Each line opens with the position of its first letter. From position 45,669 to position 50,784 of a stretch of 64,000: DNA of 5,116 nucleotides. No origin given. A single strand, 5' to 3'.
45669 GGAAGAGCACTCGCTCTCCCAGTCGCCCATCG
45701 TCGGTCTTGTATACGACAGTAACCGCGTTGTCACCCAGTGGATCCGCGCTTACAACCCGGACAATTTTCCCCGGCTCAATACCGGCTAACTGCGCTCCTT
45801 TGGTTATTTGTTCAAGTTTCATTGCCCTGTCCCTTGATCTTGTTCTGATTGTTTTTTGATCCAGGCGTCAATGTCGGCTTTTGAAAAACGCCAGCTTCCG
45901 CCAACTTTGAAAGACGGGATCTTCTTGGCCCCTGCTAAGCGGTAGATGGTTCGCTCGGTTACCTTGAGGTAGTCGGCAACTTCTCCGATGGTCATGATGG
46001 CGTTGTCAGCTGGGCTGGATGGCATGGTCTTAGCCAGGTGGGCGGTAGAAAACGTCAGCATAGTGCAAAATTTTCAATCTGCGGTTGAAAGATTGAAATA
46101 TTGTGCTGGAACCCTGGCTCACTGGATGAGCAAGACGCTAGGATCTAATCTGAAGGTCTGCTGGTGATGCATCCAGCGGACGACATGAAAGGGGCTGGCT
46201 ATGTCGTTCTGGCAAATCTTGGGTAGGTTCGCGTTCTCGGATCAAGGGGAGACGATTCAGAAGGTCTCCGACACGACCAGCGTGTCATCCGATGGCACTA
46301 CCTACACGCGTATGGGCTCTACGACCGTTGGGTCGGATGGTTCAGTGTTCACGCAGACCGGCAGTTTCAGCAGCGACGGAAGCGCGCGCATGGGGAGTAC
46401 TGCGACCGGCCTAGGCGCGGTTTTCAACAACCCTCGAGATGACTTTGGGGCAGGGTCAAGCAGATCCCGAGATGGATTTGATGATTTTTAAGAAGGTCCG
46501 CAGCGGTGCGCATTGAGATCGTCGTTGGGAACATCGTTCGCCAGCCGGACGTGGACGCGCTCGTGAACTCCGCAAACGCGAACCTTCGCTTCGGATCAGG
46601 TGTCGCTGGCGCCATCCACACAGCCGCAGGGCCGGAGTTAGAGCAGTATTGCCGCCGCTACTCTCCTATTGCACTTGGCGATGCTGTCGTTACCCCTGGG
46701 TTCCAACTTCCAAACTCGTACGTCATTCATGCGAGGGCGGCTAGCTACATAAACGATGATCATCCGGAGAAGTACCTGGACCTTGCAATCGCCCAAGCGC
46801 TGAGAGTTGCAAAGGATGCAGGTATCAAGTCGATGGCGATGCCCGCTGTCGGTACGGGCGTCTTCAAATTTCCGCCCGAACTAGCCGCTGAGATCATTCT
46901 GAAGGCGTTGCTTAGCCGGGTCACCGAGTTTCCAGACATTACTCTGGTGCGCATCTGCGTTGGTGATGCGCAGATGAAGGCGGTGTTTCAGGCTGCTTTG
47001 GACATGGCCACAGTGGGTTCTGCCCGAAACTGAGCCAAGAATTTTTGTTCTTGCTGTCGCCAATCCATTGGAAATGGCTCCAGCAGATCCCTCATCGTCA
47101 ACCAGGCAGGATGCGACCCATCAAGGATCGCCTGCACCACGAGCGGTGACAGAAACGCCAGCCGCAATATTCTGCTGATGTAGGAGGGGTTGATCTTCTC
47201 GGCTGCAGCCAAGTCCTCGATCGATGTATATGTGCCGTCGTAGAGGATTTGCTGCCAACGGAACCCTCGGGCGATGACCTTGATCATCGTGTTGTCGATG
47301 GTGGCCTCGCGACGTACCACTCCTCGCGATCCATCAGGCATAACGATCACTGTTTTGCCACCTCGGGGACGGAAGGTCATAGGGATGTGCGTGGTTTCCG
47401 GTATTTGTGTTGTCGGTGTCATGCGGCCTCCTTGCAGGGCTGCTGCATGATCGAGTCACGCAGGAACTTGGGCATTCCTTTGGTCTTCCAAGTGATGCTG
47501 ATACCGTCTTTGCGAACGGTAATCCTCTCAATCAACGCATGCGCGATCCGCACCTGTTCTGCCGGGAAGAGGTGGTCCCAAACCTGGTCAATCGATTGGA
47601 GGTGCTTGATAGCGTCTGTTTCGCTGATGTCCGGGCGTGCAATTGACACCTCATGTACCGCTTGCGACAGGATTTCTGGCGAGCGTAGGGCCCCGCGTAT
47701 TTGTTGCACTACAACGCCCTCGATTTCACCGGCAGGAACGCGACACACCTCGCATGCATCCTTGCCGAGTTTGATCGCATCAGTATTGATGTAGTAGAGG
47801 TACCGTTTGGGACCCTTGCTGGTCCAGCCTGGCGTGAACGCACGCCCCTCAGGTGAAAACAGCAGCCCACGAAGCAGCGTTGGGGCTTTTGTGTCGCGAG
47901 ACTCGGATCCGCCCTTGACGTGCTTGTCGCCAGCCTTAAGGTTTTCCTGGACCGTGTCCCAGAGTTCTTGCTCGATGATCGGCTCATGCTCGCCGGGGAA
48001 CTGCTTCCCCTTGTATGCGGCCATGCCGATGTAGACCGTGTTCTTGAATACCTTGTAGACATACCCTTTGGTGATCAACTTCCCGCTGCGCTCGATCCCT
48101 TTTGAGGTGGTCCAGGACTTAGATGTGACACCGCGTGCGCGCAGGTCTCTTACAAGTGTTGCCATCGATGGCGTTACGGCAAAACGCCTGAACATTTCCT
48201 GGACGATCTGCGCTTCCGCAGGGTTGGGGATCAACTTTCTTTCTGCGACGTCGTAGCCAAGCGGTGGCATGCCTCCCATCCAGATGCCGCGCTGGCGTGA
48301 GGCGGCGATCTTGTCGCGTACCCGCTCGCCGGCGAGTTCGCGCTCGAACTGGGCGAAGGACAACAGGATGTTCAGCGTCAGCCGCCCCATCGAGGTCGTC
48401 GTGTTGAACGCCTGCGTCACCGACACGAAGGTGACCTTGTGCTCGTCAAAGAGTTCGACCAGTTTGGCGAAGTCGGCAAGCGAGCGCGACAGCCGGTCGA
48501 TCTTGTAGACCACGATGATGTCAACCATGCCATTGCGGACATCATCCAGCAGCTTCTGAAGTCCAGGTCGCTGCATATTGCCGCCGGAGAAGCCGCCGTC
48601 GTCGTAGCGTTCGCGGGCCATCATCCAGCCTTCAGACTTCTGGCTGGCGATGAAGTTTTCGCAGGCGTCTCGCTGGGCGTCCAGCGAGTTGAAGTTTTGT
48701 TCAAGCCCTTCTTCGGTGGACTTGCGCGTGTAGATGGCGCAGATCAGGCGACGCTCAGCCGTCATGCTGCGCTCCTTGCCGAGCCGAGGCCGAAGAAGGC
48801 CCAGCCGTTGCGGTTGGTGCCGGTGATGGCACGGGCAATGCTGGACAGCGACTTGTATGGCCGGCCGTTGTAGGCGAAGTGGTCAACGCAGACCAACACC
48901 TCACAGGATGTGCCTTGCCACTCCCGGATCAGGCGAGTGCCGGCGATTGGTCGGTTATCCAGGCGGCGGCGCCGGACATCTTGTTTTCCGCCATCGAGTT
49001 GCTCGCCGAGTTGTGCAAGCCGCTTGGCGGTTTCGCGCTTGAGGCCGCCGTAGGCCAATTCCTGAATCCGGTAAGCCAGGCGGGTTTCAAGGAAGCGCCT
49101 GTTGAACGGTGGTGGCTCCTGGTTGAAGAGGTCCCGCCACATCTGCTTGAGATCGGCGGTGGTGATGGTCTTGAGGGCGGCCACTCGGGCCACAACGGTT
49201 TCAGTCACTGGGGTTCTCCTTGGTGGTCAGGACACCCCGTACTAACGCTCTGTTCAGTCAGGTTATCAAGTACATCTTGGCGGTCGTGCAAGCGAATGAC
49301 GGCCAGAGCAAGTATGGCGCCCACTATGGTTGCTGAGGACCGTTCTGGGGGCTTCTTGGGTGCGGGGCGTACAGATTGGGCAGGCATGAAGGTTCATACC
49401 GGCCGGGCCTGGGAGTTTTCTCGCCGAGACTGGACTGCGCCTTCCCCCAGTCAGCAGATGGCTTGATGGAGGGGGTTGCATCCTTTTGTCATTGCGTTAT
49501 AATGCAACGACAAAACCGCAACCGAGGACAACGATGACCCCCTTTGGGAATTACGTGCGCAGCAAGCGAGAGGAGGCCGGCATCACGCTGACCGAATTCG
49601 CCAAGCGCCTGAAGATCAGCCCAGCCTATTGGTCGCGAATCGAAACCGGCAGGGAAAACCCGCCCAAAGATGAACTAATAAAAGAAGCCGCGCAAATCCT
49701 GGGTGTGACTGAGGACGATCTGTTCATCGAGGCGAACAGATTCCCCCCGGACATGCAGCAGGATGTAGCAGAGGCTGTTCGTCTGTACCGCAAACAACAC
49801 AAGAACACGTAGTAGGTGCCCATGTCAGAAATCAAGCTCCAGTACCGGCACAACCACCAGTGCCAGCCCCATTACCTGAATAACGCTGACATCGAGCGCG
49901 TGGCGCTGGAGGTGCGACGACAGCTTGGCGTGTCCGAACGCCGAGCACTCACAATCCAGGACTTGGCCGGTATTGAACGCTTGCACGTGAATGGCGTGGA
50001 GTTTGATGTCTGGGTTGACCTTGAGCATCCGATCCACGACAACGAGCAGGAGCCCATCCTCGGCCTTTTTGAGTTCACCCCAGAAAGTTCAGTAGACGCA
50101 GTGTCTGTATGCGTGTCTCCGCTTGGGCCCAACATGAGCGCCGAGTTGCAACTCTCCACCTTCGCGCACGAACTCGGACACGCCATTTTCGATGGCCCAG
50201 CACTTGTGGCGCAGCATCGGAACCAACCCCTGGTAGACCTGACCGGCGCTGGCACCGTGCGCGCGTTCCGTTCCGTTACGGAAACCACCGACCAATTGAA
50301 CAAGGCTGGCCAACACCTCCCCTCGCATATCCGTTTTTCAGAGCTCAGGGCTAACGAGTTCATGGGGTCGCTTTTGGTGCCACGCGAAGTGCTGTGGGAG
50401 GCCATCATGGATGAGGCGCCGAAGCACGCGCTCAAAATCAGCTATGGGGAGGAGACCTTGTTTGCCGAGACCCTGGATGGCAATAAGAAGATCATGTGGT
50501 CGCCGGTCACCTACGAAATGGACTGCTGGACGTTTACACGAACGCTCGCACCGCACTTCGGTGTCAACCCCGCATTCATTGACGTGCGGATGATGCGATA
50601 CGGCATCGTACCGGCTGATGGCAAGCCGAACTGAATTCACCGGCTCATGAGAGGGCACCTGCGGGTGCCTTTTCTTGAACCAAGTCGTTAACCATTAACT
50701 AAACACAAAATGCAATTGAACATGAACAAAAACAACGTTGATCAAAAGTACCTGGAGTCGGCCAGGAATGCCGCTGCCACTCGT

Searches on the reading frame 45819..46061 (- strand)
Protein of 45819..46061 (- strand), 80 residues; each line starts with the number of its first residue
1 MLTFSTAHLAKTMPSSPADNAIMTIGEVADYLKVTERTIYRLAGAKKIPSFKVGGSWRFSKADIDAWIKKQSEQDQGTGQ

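Call 5: search_protein_families(library=pfam, proteins=[window:45819-46061:-])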
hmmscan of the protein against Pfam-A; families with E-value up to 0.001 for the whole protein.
window:45819-46061:- (80 aa): 1 family
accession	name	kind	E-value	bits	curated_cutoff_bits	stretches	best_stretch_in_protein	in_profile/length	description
PF12728.13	HTH_17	-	8.8e-19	68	27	1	23-72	2-51/51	Helix-turn-helix domain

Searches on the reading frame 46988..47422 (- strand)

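Call 5: search_protein_families(library=pfam, proteins=[window:46988-47422:-])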
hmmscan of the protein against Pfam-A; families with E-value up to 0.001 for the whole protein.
window:46988-47422:- (144 aa): 0 families

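Call 14: search_protein_families(library=padloc, proteins=[window:46988-47422:-], max_evalue=0.001)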
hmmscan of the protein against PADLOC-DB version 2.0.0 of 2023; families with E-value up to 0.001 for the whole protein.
window:46988-47422:- (144 aa): 0 families

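Call 43: search_protein_families(library=phrogs, proteins=[window:46988-47422:-], max_evalue=0.001)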
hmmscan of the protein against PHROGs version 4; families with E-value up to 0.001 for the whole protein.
window:46988-47422:- (144 aa): 1 family
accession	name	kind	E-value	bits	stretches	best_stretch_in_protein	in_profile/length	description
phrog_14161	-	other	1.5e-32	113.9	1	9-127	17-137/143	recombinase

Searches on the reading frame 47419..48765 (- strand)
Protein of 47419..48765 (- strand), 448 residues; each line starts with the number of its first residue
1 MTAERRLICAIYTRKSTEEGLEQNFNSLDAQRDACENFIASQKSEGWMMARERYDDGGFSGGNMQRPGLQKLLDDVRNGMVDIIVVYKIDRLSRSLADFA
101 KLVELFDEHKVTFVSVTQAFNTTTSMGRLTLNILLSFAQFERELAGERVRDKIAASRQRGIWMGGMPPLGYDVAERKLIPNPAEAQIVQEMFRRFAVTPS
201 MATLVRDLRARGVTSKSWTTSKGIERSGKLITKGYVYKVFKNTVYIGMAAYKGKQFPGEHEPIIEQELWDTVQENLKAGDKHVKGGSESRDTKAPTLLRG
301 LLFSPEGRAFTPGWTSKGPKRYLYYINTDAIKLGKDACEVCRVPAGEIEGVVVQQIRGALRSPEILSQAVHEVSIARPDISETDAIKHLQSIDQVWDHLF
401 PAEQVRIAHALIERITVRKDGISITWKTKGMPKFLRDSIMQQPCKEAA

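Call 5: search_protein_families(library=pfam, proteins=[window:47419-48765:-])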
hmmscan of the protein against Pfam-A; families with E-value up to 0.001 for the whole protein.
window:47419-48765:- (448 aa): 3 families
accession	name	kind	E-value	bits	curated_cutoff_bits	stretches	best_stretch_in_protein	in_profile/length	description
PF00239.26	Resolvase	-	3e-40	138.1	23.3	1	10-161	2-144/145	Resolvase, N terminal domain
PF07508.19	Recombinase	-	4.6e-14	52.9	21.1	1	182-277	1-100/102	Recombinase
PF13408.12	Zn_ribbon_recom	-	0.0004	21.1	25.3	1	297-357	1-58/58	Recombinase zinc beta ribbon domain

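Call 14: search_protein_families(library=padloc, proteins=[window:47419-48765:-], max_evalue=0.001)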
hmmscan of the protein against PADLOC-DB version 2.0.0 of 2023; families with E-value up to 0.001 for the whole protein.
window:47419-48765:- (448 aa): 0 families

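Call 24: search_dna_similar(query=window:47419-48765:-, collection=phages, mode=protein, max_rows=15)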
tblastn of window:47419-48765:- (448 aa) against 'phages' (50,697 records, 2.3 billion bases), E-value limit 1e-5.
Records with a match: 1504; places in all: 1591; records where one place covers at least 80% of the query: 98.
Best place of each record, by identity: <60% 1504.
By first word of the organism name: Mycobacterium 466; Streptococcus 138; Streptomyces 123; Staphylococcus 99; Ralstonia 98; Bacteriophage 79; Arthrobacter 60; Rhodococcus 46; Escherichia 45; Bacillus 29; and 76 more.
By host as written in the record: Mycobacterium smegmatis mc2 155 320; - 160; Ralstonia solanacearum 69; Mycobacterium smegmatis mc#155 60; Arthrobacter globiformis B-2979 37; Rhodococcus erythropolis RIA 643 37; Staphylococcus aureus 36; Mycobacterium smegmatis mc2155 31; and 375 more.
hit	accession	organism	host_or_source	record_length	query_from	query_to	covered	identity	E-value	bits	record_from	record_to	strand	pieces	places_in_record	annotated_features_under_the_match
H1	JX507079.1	Acidithiobacillus phage AcaML1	Acidithiobacillus caldus ATCC 51756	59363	9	430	94%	49.1%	4e-135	434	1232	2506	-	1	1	site specific recombinase large subunit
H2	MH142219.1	Acidithiobacillus phage AcaML1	Acidithiobacillus caldus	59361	9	430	94%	49.1%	4e-135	434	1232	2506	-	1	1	record has no annotation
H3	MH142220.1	Acidithiobacillus phage AcaML1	Acidithiobacillus caldus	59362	9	430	94%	49.1%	4e-135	434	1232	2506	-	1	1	record has no annotation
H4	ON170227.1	Ralstonia phage YO134_1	Ralstonia solanacearum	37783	43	439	89%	48.5%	3e-119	388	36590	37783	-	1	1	record has no annotation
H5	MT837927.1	Bacteriophage sp.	human fecal samples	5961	9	426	93%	45.6%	1e-105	349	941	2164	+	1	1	record has no annotation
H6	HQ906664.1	Wolbachia endosymbiont wVitA of Nasonia vitripennis phage ...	Wolbachia endosymbiont wVitA of Nasonia ...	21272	9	429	94%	38.1%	2e-82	282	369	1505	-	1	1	record has no annotation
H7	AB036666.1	Wolbachia phage WO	-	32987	9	429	94%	37.7%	3e-81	279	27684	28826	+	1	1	gp31: similar to integrase of resolvase family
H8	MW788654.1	Wolbachia phage WO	Allonemobius socius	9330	9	425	93%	37.0%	2e-78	271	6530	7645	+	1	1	resolvase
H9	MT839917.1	Bacteriophage sp.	human fecal samples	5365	6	294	65%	48.1%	1e-85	291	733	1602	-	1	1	record has no annotation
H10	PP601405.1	Listeria phage 184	Listeria monocytogenes 1184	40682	5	415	92%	29.8%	6e-29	126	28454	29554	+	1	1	integrase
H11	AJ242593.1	Listeria phage A118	Listeria monocytogenes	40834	5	415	92%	29.8%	6e-29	126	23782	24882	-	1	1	int: putative integrase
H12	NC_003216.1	Listeria phage A118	Listeria monocytogenes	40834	5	415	92%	29.8%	6e-29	126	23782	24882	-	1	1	int: integrase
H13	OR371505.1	Listeria phage FHC193-PLM9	Listeria monocytogenes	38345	6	415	92%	29.7%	1e-29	128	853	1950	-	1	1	recombinase family protein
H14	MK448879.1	Streptococcus phage Javan226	Streptococcus gallolyticus DD03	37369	10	399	87%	29.5%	2e-34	142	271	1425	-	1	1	DNA invertase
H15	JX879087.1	Streptococcus phage phiNJ2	Streptococcus suis NJ2 serotype 9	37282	10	399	87%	29.4%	2e-37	151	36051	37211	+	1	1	putative recombinase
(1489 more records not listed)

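Call 31: get_annotated_region(hit=H1, flank=4000)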
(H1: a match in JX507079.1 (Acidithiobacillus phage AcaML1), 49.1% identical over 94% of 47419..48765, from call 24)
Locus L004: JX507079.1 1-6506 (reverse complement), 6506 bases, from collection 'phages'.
description: Acidithiobacillus phage AcaML1, complete genome.
organism: Acidithiobacillus phage AcaML1 (NCBI taxid 1229761)
taxonomy: Viruses; Duplodnaviria; Heunggongvirae; Uroviricota; Caudoviricetes
host: Acidithiobacillus caldus ATCC 51756; source: -; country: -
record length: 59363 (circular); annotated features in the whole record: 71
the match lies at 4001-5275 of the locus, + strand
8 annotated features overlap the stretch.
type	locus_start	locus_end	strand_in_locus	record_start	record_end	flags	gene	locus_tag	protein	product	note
CDS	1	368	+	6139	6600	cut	-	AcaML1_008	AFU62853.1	excisionase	Gp8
CDS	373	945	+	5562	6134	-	-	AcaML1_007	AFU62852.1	hypothetical protein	Gp7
CDS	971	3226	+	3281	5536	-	-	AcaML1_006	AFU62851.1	hypothetical protein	Gp6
CDS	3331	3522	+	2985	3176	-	-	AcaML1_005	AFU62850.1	hypothetical protein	Gp5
CDS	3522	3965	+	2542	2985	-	-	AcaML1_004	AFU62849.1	hypothetical protein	Gp4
CDS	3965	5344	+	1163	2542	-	-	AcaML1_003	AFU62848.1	site specific recombinase large subunit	Gp3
CDS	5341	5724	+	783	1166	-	-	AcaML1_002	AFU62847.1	site specific recombinase small subunit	Gp2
CDS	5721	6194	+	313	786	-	-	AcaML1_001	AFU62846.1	hypothetical protein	Gp1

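Call 32: get_annotated_region(hit=H4, flank=4000)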
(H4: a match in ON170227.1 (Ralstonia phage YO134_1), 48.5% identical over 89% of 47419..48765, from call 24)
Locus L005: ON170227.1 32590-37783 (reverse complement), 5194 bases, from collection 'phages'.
description: UNVERIFIED_ORG: Ralstonia phage YO134_1 sequence.
organism: Ralstonia phage YO134_1 (NCBI taxid 2935308)
taxonomy: Viruses; Duplodnaviria; Heunggongvirae; Uroviricota; Caudoviricetes; Peduoviridae; Aresaunavirus
host: Ralstonia solanacearum; source: eggplant; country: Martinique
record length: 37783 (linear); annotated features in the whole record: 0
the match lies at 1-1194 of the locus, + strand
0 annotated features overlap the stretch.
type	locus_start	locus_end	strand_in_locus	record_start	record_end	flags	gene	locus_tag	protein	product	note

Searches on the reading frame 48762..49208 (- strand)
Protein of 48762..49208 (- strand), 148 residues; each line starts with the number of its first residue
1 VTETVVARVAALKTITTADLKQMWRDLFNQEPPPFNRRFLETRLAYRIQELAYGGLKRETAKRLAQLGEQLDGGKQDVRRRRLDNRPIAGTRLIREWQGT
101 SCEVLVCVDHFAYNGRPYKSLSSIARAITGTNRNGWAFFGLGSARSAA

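Call 5: search_protein_families(library=pfam, proteins=[window:48762-49208:-])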
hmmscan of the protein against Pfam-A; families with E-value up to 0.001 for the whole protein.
window:48762-49208:- (148 aa): 1 family
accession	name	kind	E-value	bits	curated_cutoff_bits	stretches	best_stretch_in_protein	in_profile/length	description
PF11149.13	DUF2924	-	1.9e-47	161.4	31.2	1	7-141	2-134/135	Protein of unknown function (DUF2924)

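Call 43: search_protein_families(library=phrogs, proteins=[window:48762-49208:-], max_evalue=0.001)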
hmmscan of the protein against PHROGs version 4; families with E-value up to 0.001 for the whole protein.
window:48762-49208:- (148 aa): 1 family
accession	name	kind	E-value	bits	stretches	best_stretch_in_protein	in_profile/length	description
phrog_11806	-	unknown function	4e-48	164.2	1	2-144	6-147/154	-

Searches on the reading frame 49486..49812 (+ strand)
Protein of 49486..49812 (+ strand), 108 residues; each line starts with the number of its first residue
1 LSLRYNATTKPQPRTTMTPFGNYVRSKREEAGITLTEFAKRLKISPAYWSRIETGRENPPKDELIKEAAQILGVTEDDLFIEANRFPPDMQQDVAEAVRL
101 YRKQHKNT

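Call 5: search_protein_families(library=pfam, proteins=[window:49486-49812:+])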
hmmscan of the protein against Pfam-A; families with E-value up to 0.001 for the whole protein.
window:49486-49812:+ (108 aa): 5 families
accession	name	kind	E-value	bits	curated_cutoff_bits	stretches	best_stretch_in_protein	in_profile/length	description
PF13560.12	HTH_31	-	4e-15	56.3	27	1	20-78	2-60/64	Helix-turn-helix domain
PF01381.28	HTH_3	-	2.2e-11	44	23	1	24-79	1-55/55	Helix-turn-helix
PF12844.13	HTH_19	-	1.4e-09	38.2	30.2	1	23-80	3-59/64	Helix-turn-helix domain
PF13413.12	HTH_25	-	1.2e-05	25.5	24.6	1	25-56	3-34/62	Helix-turn-helix domain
PF13443.12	HTH_26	-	0.00069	20.3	22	0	29-80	7-58/63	Cro/C1-type HTH DNA-binding domain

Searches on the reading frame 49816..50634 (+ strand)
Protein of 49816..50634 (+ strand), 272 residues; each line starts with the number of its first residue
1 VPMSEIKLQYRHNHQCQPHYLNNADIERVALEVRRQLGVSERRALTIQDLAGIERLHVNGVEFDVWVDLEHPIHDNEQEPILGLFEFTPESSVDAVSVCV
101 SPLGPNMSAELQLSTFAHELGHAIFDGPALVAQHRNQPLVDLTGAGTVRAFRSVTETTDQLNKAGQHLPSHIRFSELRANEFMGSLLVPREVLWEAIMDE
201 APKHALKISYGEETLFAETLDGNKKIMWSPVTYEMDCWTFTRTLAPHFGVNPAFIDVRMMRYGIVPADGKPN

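Call 5: search_protein_families(library=pfam, proteins=[window:49816-50634:+])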
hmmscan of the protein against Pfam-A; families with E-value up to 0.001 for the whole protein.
window:49816-50634:+ (272 aa): 1 family
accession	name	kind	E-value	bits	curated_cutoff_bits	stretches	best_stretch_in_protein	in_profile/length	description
PF06114.19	Peptidase_M78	-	3.7e-05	23.9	22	0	104-126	34-56/123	IrrE N-terminal-like domain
